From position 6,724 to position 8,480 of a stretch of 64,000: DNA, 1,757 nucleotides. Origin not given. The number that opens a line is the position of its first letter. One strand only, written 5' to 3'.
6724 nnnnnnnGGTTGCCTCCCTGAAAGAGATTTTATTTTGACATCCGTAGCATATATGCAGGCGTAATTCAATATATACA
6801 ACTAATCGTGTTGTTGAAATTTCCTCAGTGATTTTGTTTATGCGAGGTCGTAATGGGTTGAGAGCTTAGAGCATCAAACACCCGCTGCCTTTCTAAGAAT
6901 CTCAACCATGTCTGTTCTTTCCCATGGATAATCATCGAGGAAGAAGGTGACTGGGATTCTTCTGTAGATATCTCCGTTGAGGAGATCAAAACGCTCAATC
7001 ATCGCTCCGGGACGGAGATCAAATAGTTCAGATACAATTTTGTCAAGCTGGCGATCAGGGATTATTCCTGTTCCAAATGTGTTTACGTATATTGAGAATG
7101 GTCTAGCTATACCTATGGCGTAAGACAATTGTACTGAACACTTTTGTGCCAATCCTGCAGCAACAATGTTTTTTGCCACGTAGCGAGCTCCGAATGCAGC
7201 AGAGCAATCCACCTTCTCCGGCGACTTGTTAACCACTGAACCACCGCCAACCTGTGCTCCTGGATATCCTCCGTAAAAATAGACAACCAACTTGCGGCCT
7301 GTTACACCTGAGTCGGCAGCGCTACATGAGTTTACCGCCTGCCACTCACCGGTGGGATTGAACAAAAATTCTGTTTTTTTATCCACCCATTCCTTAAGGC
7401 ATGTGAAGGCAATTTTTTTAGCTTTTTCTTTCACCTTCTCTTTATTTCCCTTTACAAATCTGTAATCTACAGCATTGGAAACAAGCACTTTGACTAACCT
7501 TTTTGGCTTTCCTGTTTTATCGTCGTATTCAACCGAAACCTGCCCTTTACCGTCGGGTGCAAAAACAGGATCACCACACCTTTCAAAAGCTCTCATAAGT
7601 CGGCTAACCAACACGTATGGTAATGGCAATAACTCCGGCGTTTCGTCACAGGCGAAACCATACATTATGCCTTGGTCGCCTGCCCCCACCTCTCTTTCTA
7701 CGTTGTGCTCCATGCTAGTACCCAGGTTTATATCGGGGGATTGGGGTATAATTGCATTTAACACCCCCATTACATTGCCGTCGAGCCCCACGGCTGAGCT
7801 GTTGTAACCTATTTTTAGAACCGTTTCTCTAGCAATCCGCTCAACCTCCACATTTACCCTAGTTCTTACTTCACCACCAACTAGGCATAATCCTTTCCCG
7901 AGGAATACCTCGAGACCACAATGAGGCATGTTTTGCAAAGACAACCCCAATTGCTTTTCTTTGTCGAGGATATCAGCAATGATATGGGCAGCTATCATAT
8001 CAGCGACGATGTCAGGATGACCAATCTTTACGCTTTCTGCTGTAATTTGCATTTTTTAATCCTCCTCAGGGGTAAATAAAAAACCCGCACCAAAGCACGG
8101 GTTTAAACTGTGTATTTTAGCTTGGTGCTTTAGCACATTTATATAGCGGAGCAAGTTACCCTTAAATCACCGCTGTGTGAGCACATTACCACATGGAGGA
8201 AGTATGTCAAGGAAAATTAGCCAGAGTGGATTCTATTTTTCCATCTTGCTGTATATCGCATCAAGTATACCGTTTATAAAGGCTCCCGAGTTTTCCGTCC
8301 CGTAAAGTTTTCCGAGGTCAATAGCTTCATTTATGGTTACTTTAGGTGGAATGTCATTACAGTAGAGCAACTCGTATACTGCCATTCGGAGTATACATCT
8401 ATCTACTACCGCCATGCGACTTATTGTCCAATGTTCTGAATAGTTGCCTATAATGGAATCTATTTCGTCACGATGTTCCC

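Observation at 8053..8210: metK leader with promoter, ~130-nt structured 5' UTR and competing terminator/antiterminator: riboswitch candidate that does not look like SAM-I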

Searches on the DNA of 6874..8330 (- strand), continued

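Call 36: search_with_rna_model(model_id=R1, sources=[window, L002, L003, L087, L089, L092, L103, L110, L111, L115, L119, L124, L126, L128, L130, L131, L132, L133, L134, L138, L139, L141, L142, L144, L145, L146, L147, L148, L149, L150, L152, L153, L154, L155, L156, L157, L158, L160, L004, L005, L006, L007, L008, L009, L010, L011, L012, L013, L014, L015, L016, L025, L029, L038, L040, L043, L060, L061, L063, L064, L071, L072, L073, L075, L078], max_evalue=10, show_alignments=6)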
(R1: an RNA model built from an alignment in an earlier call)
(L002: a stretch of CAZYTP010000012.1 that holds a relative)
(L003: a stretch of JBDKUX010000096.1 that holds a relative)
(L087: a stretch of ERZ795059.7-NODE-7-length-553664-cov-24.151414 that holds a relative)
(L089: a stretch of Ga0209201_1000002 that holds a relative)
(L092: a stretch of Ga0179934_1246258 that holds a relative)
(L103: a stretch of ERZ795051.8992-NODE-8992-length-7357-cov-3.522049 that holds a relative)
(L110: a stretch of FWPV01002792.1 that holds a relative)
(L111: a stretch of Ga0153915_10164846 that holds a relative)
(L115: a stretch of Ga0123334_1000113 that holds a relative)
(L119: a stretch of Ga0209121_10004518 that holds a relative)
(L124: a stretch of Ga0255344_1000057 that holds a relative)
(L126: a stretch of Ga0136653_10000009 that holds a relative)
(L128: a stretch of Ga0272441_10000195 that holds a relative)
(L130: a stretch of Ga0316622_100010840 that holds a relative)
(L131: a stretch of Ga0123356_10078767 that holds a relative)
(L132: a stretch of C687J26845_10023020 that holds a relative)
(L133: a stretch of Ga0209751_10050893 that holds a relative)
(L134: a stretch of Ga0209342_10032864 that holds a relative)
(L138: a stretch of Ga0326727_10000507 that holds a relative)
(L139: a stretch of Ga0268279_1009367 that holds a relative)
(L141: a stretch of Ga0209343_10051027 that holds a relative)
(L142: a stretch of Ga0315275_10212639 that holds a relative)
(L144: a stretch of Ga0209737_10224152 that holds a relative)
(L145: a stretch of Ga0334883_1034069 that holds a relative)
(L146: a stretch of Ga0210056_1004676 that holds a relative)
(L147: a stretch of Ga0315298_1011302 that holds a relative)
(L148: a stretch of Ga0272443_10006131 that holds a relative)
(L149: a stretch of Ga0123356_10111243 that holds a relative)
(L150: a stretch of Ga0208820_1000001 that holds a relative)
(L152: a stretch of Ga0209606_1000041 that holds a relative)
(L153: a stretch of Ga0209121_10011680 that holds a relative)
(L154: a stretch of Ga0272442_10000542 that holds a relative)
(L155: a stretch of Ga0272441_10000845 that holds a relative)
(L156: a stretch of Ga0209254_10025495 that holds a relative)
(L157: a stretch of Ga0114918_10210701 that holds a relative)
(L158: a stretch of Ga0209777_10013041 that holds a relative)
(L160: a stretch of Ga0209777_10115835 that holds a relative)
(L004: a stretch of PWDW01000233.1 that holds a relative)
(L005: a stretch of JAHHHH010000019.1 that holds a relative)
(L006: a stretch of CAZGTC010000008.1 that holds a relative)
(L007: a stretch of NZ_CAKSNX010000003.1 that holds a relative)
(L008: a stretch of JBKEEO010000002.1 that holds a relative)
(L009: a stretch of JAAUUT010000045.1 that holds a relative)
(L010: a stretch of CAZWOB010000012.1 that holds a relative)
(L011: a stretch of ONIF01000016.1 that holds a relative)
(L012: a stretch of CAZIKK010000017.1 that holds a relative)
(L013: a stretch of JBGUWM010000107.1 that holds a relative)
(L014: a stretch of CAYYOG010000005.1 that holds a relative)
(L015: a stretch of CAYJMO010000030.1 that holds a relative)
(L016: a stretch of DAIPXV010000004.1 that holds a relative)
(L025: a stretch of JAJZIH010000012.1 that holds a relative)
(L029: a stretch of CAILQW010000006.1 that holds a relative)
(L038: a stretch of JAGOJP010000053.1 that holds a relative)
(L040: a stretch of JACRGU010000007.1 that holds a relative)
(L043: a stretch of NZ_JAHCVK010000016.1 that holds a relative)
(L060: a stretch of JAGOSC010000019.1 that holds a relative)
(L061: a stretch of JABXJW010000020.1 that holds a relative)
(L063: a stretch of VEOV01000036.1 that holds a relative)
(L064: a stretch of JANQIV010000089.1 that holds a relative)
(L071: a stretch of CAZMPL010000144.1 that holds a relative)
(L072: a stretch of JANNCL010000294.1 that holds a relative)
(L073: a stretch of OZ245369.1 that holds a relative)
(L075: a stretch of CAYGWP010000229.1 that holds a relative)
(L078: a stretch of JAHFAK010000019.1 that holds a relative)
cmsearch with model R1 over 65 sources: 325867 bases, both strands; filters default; matches with E-value up to 10: 2.
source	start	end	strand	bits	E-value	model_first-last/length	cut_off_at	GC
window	8117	8178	-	78.5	1.1e-17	1-62/62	no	0.42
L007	1280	1313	-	10.8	3.5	1-62/62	no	0.15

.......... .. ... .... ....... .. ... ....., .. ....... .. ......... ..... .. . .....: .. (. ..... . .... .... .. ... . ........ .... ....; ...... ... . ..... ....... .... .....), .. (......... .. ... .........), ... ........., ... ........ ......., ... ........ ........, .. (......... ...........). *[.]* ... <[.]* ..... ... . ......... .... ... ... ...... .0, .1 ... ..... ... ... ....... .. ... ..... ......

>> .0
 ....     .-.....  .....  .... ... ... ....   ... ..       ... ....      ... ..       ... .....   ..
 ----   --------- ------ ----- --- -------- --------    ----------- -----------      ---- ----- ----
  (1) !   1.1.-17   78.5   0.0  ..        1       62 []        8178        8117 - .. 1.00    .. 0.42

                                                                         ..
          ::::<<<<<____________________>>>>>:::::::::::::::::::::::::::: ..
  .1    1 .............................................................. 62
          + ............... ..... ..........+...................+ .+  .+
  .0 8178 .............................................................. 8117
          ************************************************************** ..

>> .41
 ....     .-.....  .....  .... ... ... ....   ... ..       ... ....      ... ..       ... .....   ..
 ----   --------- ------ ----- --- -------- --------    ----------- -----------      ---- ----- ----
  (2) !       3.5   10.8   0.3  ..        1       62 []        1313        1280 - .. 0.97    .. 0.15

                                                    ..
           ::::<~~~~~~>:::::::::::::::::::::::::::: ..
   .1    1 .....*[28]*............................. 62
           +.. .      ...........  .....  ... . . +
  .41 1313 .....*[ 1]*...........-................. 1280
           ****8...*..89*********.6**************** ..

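Call 49: search_with_rna_model(model_id=R1, sources=[L161, L162, L163, L164, L165, L166], max_evalue=1, show_alignments=6)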
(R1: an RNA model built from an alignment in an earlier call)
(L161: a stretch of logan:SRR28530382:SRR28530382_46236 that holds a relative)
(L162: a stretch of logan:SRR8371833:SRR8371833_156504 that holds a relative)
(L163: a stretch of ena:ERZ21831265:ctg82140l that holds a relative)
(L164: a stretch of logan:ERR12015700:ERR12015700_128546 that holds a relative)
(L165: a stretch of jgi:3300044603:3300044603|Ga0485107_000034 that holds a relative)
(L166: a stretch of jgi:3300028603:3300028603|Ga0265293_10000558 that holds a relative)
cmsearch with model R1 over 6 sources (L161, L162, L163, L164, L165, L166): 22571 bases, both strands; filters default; matches with E-value up to 1: 6.
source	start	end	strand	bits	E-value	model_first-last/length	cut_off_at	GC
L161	1373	1434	+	77.4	1.5e-18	1-62/62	no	0.48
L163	1356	1416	+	76.8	2e-18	1-62/62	no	0.38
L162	1387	1448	+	75.2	5.3e-18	1-62/62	no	0.48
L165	1242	1303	+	73.2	1.8e-17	1-62/62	no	0.47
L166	1242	1303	+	73.2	1.8e-17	1-62/62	no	0.47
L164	1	36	+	40.9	3.9e-09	27-62/62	5'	0.42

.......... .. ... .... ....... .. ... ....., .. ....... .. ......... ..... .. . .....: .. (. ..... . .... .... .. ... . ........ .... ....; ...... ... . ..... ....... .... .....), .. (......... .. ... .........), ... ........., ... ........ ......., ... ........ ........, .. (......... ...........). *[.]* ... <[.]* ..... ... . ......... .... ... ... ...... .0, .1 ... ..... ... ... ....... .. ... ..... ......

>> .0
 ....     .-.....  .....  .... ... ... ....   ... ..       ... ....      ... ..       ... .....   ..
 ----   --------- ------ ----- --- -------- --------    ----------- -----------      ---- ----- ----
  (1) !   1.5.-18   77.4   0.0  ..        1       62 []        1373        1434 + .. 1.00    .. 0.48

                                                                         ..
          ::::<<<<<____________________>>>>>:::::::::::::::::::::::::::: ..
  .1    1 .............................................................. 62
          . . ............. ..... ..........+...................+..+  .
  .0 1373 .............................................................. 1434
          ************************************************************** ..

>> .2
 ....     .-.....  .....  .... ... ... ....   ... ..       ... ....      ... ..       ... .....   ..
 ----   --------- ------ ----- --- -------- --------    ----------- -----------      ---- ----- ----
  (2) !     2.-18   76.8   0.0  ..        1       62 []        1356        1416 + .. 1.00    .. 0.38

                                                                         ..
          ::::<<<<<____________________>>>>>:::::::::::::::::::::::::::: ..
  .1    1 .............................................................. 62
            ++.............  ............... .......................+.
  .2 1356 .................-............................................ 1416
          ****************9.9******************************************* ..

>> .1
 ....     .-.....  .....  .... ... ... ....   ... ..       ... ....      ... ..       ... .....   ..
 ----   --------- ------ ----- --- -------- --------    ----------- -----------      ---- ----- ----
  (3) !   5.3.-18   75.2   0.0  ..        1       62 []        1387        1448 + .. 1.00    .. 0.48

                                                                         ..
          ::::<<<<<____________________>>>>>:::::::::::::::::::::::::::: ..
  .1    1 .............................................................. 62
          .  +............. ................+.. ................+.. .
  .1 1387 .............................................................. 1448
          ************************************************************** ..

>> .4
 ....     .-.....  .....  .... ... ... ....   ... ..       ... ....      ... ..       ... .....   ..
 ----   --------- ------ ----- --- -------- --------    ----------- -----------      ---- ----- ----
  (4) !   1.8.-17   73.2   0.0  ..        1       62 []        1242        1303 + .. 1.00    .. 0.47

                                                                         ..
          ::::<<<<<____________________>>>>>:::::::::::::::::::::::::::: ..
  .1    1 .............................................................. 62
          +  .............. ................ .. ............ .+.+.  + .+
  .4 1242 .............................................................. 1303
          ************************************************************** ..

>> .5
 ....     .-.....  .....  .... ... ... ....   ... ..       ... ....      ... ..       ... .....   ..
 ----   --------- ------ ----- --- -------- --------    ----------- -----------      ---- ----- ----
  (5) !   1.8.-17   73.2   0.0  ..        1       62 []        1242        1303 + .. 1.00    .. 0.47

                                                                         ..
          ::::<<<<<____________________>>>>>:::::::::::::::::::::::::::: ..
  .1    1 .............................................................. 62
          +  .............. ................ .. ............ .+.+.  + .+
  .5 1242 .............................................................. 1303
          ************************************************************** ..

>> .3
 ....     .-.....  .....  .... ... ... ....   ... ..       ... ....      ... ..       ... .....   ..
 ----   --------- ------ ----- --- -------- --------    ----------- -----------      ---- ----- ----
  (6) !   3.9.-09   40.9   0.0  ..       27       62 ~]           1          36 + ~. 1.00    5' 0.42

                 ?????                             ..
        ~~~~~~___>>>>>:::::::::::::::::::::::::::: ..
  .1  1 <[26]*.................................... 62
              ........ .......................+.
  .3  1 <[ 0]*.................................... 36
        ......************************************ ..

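Call 56: search_with_rna_model(model_id=R1, sources=[window, L001, L081, L082, L083, L084, L085, L086, L088, L090, L091, L093, L094, L095, L096, L097, L098, L099, L100, L101, L102, L104, L105, L106, L107, L108, L109, L112, L113, L114, L116, L117, L118, L120, L121, L122, L123, L125, L127, L129, L135, L136, L137, L140, L143, L151, L159, L161, L162, L163, L165], max_evalue=0.001, make_alignment=true)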
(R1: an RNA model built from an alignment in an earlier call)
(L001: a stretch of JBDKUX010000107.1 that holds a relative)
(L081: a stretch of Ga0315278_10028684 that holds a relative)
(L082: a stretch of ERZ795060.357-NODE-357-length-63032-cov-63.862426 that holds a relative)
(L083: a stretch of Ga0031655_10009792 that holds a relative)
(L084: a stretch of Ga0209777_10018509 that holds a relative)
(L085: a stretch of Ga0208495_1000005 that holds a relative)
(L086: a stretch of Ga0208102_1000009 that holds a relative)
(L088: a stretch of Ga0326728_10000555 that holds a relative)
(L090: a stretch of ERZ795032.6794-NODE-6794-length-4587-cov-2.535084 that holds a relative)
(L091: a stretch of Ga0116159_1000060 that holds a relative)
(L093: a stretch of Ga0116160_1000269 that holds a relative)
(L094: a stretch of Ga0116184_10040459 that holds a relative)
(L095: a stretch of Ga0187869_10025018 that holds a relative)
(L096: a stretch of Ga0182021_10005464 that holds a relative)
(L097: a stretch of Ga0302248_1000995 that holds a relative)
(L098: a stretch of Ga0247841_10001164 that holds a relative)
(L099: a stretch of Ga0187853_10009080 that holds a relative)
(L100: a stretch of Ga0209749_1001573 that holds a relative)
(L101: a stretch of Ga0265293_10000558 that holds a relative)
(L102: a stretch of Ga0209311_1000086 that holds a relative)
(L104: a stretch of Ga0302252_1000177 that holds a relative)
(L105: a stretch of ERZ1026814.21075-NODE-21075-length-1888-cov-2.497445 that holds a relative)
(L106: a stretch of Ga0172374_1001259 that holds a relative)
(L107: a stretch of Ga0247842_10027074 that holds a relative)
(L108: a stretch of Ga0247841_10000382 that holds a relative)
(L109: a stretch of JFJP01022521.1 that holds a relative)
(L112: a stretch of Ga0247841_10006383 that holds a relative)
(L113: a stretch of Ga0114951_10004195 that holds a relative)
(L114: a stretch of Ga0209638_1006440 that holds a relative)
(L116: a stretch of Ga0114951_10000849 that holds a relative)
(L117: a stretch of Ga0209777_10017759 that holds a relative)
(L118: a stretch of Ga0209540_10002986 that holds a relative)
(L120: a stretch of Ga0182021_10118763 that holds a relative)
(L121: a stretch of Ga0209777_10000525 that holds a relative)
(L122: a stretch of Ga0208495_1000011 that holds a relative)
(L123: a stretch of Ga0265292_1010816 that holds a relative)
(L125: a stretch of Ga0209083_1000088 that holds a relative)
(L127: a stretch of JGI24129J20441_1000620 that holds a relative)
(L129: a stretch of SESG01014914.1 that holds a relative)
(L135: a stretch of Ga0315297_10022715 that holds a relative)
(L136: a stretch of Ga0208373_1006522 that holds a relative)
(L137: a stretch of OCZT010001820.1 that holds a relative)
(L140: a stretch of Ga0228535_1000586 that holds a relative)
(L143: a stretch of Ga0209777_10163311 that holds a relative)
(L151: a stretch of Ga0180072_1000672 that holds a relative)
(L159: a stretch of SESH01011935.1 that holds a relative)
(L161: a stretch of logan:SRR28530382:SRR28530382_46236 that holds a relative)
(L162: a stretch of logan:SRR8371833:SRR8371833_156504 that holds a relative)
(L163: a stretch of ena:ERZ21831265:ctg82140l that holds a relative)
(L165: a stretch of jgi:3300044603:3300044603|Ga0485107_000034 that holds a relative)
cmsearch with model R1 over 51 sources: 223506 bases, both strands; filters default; matches with E-value up to 0.001: 51.
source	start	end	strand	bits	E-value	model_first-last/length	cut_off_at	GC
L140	1344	1405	+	85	1.5e-19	1-62/62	no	0.32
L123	1348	1409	+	85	1.6e-19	1-62/62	no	0.37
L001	2348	2409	+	84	2.8e-19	1-62/62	no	0.34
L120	1349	1409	+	82.6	6.5e-19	1-62/62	no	0.39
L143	1106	1166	+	82.2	8.5e-19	1-62/62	no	0.36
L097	1366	1427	+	81.9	1e-18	1-62/62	no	0.45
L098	1369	1430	+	81.7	1.1e-18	1-62/62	no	0.39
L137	1344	1404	+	81.7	1.1e-18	1-62/62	no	0.39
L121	1218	1278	+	81.5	1.3e-18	1-62/62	no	0.39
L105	1226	1287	+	81.2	1.5e-18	1-62/62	no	0.45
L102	1366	1427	+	81.2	1.5e-18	1-62/62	no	0.45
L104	1366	1427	+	81.2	1.5e-18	1-62/62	no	0.45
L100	1368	1429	+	81.2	1.5e-18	1-62/62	no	0.42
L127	1344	1404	+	80.8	1.9e-18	1-62/62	no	0.41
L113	1166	1226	+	80.7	2.1e-18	1-62/62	no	0.34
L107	1232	1292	+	80.6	2.2e-18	1-62/62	no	0.38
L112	1111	1171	+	80.6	2.2e-18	1-62/62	no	0.38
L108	1259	1319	+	80.4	2.4e-18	1-62/62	no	0.36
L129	1274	1334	+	80.4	2.4e-18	1-62/62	no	0.36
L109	1258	1318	+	80.2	2.8e-18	1-62/62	no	0.34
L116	1274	1334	+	79.9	3.2e-18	1-62/62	no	0.38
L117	693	753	+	79.9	3.2e-18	1-62/62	no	0.38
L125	1274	1334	+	79.9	3.2e-18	1-62/62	no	0.38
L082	1375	1436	+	79.8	3.5e-18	1-62/62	no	0.44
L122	1259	1319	+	79.4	4.5e-18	1-62/62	no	0.36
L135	1358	1419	+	79.1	5.2e-18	1-62/62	no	0.42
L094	517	577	+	79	5.6e-18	1-62/62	no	0.44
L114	1345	1405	+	78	1e-17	1-62/62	no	0.39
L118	1345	1405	+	78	1e-17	1-62/62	no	0.39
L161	1373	1434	+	77.4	1.5e-17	1-62/62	no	0.48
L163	1356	1416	+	76.8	2e-17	1-62/62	no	0.38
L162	1387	1448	+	75.2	5.3e-17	1-62/62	no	0.48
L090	1138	1199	+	75.1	5.7e-17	1-62/62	no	0.52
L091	1350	1411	+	75.1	5.7e-17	1-62/62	no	0.52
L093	1350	1411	+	75.1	5.7e-17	1-62/62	no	0.52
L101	1242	1303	+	73.2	1.8e-16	1-62/62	no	0.47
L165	1242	1303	+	73.2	1.8e-16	1-62/62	no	0.47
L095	312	375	+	70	1.2e-15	1-62/62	no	0.42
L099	1344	1407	+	70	1.2e-15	1-62/62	no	0.42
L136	1376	1435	+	69.9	1.3e-15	1-62/62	no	0.4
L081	1344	1407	+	68.9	2.3e-15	1-62/62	no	0.45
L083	1344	1407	+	68.9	2.3e-15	1-62/62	no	0.45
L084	1344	1407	+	68.9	2.3e-15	1-62/62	no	0.45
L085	1344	1407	+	68.9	2.3e-15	1-62/62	no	0.45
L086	1344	1407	+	68.9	2.3e-15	1-62/62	no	0.45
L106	1378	1437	+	68.8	2.4e-15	1-62/62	no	0.4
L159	467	526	+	68.1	3.7e-15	1-62/62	no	0.45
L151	1384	1443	+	68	3.9e-15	1-62/62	no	0.43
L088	1343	1406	+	68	3.9e-15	1-62/62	no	0.44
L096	1341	1404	+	67.1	6.6e-15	1-62/62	no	0.44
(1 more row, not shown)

Alignment A5: 51 matches aligned to the model, 64 columns, each read 5' to 3' on its own strand. Consensus structure (alignment columns), stored with it:
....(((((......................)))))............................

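Call 61: search_rna_families(source=L156, start=1330, end=1510, threshold=evalue, max_evalue=5, show_alignments=3)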
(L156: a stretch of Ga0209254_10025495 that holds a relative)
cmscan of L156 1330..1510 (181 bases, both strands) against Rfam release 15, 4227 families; matches with E-value up to 5: 1.
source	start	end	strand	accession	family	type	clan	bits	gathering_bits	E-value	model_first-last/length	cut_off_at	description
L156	1405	1475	+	RF01181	snR77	Gene; snRNA; snoRNA; CD-box;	CL00057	15.4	50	4.7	1-83/83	no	Small nucleolar RNA snR77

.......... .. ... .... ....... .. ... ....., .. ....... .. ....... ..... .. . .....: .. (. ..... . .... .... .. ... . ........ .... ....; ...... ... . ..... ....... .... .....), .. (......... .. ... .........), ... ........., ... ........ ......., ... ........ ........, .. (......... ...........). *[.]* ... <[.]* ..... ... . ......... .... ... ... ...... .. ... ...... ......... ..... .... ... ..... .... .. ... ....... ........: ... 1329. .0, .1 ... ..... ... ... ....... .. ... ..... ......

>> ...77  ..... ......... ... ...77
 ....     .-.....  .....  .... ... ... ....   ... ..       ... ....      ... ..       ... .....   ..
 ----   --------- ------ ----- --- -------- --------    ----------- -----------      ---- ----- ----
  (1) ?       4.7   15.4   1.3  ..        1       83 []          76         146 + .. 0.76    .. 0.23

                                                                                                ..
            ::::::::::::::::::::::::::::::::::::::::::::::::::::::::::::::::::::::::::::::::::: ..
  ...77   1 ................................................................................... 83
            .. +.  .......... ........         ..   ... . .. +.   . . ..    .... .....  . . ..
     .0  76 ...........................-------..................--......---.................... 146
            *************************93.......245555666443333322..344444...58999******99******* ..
